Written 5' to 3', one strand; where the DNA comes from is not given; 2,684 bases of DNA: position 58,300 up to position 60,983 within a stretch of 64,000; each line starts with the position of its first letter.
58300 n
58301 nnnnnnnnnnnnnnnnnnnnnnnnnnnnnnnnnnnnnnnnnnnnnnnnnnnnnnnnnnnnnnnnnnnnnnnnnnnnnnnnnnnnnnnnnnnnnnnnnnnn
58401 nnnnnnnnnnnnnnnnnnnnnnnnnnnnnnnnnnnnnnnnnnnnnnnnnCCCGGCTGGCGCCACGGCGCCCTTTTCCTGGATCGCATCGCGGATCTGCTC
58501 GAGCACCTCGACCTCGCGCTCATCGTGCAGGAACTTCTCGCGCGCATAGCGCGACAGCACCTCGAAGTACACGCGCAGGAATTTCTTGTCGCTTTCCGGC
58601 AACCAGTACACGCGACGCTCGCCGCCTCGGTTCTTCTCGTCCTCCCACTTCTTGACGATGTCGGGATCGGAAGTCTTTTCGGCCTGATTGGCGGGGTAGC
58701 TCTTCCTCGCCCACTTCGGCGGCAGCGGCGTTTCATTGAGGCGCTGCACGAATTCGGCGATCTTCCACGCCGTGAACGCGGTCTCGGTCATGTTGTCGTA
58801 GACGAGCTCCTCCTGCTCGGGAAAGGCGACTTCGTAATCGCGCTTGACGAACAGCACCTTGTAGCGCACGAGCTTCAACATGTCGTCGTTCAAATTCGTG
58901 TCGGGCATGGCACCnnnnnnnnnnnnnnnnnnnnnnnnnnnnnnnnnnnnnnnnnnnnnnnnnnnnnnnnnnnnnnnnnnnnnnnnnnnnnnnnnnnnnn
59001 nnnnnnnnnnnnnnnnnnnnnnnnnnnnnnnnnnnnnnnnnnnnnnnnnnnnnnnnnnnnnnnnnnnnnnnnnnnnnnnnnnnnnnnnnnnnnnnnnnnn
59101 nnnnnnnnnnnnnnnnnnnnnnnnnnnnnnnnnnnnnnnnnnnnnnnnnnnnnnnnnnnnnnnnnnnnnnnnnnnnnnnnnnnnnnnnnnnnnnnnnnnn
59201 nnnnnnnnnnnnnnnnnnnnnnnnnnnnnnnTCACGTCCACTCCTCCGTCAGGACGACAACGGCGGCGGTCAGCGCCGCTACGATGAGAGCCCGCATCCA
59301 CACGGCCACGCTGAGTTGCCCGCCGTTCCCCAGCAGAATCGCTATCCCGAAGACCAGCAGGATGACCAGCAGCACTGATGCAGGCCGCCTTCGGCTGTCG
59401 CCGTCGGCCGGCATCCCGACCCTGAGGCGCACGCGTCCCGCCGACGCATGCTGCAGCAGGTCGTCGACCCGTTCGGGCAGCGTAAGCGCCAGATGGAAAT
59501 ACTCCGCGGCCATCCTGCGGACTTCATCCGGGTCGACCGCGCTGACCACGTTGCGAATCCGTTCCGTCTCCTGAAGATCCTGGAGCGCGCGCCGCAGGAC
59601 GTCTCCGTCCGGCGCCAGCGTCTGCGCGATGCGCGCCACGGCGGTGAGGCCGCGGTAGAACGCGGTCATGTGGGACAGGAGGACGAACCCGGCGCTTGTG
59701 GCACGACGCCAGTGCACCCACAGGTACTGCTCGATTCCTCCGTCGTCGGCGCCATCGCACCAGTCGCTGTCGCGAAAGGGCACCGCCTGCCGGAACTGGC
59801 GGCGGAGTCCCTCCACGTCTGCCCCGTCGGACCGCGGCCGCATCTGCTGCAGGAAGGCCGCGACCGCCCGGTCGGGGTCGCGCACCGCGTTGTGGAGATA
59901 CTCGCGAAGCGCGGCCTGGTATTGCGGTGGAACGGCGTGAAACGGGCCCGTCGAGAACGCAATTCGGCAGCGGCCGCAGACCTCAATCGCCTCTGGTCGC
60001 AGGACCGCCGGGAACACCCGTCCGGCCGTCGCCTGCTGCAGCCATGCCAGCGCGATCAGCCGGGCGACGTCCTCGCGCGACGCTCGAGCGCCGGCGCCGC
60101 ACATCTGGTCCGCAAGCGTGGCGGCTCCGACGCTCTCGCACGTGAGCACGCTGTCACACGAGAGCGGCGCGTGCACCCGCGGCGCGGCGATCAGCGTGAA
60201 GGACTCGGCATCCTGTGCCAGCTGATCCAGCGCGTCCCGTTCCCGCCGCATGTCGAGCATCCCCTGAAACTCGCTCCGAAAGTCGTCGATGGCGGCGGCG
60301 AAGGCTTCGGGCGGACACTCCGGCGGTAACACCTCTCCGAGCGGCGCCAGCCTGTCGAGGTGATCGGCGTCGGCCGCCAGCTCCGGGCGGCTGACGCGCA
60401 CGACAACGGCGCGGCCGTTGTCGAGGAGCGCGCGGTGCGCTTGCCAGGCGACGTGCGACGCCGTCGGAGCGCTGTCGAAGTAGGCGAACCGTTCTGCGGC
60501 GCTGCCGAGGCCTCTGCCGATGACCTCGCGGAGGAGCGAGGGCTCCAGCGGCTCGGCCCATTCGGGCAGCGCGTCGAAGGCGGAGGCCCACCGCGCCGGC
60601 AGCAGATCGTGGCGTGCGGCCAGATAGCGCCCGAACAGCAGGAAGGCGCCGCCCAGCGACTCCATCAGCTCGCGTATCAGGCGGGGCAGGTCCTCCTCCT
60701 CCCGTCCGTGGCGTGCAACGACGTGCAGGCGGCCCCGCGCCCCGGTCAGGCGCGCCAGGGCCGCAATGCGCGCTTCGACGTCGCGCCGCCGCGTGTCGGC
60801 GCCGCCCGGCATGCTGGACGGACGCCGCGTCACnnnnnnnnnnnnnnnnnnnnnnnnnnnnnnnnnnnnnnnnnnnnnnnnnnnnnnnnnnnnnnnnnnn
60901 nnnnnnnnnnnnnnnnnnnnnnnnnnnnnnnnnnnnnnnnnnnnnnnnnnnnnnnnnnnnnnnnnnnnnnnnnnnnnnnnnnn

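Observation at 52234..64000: Candidate undescribed system: a tightly coupled nine-gene cluster with a kinase/pseudokinase pair, lipid-active enzymes and unplaced proteins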

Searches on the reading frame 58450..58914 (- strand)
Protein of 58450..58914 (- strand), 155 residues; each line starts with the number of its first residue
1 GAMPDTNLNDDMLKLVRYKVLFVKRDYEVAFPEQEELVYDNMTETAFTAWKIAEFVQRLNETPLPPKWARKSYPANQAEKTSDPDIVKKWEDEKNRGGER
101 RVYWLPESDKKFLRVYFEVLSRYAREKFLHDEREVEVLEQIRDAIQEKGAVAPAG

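Call 61: search_solved_structures(query=A6, max_evalue=10)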
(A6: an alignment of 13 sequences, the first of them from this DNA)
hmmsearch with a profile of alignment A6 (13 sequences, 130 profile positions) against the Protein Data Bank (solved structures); distinct sequences matched with E-value up to 10: 1.
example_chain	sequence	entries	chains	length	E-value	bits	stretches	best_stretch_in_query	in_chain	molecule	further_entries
3nv0_B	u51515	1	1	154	0.2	14.7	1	67-103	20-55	NTF2-related export protein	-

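Call 62: search_protein_families(library=pfam, alignment_id=A6, max_evalue=1)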
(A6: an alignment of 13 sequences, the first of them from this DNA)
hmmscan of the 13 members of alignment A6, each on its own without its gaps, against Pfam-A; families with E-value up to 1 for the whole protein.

A. member 1, seq(155 aa): 1 family
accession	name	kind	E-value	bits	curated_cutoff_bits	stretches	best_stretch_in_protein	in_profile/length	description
PF01652.23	IF4E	-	0.017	15.3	28.7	1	34-135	15-110/158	Eukaryotic initiation factor 4E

B. families by the number of members that match (of 13 scanned): 10 families
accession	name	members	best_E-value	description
PF10384.14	Scm3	1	0.0019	Centromere protein Scm3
PF01652.23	IF4E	1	0.017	Eukaryotic initiation factor 4E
PF24240.1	DUF7448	1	0.041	Domain of unknown function (DUF7448)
PF11839.13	Alanine_zipper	1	0.045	Alanine-zipper, major outer membrane lipoprotein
PF07574.19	SMC_Nse1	1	0.045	Nse1 non-SMC component of SMC5-6 complex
PF14687.11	DUF4460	1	0.049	Domain of unknown function (DUF4460)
PF19541.4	DUF6065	1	0.13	Family of unknown function (DUF6065)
PF14805.11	THDPS_N_2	1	0.18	Tetrahydrodipicolinate N-succinyltransferase N-terminal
PF18985.5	DUF5718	1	0.2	Family of unknown function (DUF5718)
PF00043.30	GST_C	1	0.34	Glutathione S-transferase, C-terminal domain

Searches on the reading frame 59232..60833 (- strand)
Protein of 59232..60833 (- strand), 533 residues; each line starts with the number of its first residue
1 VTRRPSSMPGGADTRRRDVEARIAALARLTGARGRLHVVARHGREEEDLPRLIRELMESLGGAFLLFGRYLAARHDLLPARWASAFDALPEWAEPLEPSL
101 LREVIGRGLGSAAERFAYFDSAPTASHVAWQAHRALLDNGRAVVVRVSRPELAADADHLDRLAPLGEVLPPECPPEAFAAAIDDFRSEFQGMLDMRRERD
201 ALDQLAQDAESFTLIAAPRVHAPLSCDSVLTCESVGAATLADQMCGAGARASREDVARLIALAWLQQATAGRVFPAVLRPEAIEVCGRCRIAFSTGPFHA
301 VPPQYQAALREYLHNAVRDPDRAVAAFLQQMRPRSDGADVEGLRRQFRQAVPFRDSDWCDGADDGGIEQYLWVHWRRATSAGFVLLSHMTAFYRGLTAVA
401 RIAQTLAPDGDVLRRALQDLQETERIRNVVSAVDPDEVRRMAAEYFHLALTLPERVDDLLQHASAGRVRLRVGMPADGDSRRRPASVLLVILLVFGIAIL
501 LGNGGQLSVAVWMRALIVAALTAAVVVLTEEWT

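Call 4: search_protein_families(library=pfam, proteins=[window:59232-60833:-], max_evalue=0.1)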
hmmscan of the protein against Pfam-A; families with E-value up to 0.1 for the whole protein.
window:59232-60833:- (533 aa): 2 families
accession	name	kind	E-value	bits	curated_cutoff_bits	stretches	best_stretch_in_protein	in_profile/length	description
PF03109.22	ABC1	-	3.3e-17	62.9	22.9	1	95-274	8-189/244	ABC1 atypical kinase-like domain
PF09407.15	AbiEi_1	-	0.013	16.1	22.2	1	106-211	19-118/142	AbiEi antitoxin C-terminal domain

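Call 8: search_protein_families(library=ncbifam, proteins=[window:59232-60833:-], max_evalue=0.1)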
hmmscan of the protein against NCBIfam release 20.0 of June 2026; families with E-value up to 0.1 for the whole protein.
window:59232-60833:- (533 aa): 3 families
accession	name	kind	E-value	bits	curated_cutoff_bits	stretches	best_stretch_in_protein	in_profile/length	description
TIGR01982.1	UbiB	equivalog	1.7e-28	99.4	487.55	1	31-327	31-332/436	2-polyprenylphenol 6-hydroxylase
NF003404.0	PRK04750.1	equivalog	4.6e-20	71.7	667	1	43-236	45-244/529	ubiquinone biosynthesis regulatory protein kinase UbiB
NF050082.1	ATPase_MABP1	exception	1.5e-06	27.3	800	1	84-241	88-245/435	macrolide-binding ATPase MABP-1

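Call 18: search_protein_families(library=padloc, proteins=[window:59232-60833:-], max_evalue=0.01)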
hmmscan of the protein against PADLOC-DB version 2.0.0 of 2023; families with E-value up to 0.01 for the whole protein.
window:59232-60833:- (533 aa): 0 families
